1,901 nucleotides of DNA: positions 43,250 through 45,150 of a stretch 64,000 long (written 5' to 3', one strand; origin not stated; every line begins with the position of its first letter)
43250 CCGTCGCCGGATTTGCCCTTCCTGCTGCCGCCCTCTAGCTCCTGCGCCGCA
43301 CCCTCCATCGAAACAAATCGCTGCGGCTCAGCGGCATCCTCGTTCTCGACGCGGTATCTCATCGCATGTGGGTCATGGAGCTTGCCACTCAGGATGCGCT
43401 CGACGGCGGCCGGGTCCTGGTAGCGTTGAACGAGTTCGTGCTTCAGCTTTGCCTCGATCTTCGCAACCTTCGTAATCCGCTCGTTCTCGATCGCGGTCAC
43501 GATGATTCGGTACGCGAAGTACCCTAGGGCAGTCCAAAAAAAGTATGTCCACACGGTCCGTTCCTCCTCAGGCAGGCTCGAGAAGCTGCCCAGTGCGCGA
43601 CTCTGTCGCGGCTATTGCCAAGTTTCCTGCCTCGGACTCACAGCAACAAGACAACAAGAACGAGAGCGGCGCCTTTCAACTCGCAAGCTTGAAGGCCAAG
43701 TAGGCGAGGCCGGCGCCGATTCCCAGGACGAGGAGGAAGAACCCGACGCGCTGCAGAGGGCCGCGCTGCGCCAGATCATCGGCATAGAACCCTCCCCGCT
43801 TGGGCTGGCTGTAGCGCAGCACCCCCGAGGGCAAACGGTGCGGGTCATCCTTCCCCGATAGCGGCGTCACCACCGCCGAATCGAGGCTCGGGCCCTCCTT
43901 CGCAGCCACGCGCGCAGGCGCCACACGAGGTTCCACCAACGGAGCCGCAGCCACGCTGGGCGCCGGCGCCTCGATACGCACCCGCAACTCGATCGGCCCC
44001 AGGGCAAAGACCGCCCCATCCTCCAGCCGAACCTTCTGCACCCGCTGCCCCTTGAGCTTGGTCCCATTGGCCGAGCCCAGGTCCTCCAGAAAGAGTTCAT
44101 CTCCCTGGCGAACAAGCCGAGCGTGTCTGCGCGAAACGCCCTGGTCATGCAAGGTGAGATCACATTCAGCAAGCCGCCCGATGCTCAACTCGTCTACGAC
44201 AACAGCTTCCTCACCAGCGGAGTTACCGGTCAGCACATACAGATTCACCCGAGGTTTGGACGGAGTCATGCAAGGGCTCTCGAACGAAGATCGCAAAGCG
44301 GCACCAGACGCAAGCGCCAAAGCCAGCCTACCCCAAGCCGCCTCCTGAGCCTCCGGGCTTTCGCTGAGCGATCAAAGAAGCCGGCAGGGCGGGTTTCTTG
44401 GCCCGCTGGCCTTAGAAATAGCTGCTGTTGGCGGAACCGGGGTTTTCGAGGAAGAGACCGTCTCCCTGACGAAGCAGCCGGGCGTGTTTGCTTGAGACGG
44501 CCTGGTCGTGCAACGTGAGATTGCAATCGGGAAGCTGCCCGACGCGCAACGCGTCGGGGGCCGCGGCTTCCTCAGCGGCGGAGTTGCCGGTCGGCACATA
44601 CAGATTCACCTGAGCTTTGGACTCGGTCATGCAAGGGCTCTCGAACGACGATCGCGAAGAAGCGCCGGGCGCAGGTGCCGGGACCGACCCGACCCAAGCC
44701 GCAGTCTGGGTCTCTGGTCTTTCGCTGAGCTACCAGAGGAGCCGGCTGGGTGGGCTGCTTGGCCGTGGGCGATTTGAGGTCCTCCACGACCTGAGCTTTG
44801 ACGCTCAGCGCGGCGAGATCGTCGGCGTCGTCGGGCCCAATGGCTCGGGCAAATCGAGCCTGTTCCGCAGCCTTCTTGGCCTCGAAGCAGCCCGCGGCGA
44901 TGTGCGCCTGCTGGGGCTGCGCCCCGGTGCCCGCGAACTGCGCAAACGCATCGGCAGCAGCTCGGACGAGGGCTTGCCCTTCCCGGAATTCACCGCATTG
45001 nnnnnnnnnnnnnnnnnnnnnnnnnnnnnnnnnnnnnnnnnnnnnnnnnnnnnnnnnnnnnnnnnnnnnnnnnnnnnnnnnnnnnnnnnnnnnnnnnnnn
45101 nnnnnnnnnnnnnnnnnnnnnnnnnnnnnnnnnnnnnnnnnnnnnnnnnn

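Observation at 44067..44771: Diverged tandem duplication of a head-to-head FHA/ABC gene junction, leaving a truncated FHA paralog, an ABC stub and interlocked CATG start codons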

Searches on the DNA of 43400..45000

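Call 35: search_rna_families(source=window, start=43400, end=45000, threshold=evalue, max_evalue=1)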
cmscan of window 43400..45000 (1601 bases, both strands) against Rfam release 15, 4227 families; matches with E-value up to 1: 1.
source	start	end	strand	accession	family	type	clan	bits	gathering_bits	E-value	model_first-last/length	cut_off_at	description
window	44838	44945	-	RF01999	group-II-D1D4-2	Intron;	CL00102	19.7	36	0.26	1-118/118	no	Group II catalytic intron D1-D4-2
